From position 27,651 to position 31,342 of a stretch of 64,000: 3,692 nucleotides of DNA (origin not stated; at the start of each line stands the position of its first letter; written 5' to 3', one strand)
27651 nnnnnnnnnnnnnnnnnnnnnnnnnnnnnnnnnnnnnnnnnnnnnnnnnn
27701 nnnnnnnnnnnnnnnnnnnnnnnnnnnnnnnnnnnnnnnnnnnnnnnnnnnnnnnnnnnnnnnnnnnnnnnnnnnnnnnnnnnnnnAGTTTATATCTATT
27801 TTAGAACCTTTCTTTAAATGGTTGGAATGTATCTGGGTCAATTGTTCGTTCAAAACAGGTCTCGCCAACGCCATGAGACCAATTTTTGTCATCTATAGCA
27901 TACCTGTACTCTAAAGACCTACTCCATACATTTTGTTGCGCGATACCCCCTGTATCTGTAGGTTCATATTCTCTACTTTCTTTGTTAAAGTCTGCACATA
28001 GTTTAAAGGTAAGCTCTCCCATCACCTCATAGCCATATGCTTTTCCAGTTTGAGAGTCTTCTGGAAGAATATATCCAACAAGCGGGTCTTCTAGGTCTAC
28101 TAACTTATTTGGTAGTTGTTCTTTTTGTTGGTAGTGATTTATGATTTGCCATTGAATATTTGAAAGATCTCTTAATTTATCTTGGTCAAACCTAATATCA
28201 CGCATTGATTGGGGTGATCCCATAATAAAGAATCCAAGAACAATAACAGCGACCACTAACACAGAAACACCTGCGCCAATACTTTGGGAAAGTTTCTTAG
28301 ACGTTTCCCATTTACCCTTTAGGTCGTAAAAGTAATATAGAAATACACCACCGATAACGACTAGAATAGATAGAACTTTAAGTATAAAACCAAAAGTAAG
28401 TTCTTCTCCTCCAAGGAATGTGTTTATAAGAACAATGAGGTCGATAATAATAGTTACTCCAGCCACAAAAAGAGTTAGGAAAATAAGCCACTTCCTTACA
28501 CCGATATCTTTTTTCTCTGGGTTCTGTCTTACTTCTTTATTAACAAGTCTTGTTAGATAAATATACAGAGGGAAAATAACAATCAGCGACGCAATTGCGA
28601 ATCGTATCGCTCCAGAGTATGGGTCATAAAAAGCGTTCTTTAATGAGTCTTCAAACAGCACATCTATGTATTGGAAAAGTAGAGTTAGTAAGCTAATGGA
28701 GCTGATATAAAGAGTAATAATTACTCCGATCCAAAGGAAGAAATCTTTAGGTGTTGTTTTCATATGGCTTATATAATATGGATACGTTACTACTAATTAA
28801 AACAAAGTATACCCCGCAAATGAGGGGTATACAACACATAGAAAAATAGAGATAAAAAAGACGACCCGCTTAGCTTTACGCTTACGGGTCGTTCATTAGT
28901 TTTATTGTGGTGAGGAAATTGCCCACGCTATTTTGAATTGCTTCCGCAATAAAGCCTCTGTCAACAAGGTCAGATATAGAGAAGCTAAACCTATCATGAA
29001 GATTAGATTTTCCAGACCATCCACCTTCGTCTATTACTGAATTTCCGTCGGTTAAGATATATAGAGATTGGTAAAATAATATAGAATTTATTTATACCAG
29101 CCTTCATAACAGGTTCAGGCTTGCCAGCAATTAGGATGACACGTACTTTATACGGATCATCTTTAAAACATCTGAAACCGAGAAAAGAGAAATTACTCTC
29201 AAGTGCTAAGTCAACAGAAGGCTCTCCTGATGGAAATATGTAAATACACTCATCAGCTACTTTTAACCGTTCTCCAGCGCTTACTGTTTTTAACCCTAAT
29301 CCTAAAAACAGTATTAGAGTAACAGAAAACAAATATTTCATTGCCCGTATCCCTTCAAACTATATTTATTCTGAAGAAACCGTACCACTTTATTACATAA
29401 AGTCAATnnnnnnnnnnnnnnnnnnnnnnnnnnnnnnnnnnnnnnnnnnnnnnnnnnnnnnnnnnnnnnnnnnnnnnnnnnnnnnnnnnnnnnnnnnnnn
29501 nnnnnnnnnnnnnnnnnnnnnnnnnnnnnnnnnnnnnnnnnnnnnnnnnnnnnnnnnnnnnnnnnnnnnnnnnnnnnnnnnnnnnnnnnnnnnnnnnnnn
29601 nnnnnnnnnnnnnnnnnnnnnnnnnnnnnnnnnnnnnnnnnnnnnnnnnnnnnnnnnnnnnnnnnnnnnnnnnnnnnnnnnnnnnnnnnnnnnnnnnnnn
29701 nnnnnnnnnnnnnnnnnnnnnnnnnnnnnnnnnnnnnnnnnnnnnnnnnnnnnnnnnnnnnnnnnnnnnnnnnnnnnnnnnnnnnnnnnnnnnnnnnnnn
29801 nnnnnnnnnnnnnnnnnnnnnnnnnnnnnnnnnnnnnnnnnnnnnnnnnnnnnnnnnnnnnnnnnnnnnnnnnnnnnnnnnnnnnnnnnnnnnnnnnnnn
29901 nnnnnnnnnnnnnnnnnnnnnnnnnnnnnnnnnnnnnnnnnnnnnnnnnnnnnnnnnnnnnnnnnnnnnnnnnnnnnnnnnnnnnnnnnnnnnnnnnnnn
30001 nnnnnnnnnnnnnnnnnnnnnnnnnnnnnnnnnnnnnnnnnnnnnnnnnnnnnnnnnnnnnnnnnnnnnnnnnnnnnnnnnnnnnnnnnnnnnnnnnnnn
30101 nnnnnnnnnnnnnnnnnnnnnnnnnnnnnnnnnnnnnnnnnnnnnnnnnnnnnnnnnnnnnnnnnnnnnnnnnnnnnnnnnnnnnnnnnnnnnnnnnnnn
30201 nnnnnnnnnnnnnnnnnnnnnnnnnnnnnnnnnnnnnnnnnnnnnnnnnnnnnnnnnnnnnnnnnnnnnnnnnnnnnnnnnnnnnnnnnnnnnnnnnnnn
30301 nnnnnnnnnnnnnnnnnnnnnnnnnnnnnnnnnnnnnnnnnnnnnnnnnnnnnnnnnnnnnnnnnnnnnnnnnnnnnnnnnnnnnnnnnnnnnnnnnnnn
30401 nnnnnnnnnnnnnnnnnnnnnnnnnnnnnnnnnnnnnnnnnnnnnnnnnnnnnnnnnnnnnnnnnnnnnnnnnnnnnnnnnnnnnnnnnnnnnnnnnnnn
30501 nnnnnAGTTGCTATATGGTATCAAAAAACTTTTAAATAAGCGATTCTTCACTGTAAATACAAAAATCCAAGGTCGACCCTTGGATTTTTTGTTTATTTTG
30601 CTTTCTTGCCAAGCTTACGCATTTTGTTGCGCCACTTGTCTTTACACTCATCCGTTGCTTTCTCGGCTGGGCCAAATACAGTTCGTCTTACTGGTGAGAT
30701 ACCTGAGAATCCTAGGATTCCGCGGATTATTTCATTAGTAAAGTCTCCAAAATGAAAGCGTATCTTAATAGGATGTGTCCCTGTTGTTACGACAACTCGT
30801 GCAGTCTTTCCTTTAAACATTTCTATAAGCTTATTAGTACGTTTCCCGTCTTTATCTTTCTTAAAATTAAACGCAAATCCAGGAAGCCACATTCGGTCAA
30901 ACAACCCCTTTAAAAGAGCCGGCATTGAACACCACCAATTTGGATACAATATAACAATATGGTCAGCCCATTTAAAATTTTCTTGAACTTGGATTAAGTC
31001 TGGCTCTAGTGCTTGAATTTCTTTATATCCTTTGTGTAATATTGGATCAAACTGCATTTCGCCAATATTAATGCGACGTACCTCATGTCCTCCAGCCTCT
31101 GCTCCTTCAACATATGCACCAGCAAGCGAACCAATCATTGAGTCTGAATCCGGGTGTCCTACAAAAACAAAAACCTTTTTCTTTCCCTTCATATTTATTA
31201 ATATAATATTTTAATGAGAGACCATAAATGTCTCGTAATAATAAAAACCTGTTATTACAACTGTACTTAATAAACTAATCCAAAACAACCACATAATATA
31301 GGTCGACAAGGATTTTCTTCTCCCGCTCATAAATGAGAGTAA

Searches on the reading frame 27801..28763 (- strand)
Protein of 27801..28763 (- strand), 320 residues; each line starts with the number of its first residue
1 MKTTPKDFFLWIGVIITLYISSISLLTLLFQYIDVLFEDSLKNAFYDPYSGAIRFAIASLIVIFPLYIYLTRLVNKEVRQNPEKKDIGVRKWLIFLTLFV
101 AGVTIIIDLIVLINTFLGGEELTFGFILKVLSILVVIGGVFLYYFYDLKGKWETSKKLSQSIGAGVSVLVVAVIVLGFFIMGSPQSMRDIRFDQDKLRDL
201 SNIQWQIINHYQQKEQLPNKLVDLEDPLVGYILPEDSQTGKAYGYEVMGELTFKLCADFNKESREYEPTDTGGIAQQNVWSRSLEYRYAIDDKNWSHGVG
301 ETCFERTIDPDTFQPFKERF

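Call 72: search_protein_families(library=pfam, proteins=[window:27801-28763:-], max_evalue=0.001)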
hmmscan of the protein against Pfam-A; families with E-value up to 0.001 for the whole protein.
window:27801-28763:- (320 aa): 1 family
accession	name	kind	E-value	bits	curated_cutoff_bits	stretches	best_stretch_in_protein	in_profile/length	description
PF18920.5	DUF5671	-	1.7e-18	67.2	28.4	1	8-136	2-129/132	Domain of unknown function (DUF5671)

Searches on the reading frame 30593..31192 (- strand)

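Call 72: search_protein_families(library=pfam, proteins=[window:30593-31192:-], max_evalue=0.001)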
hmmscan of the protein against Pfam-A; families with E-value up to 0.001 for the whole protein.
window:30593-31192:- (199 aa): 2 families
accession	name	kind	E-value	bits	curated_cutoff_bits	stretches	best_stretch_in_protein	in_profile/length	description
PF02525.22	Flavodoxin_2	-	1.9e-35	122.8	27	1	5-189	1-196/198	Flavodoxin-like fold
PF03358.20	FMN_red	-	2.1e-14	53.8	24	1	6-136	2-114/152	NADPH-dependent FMN reductase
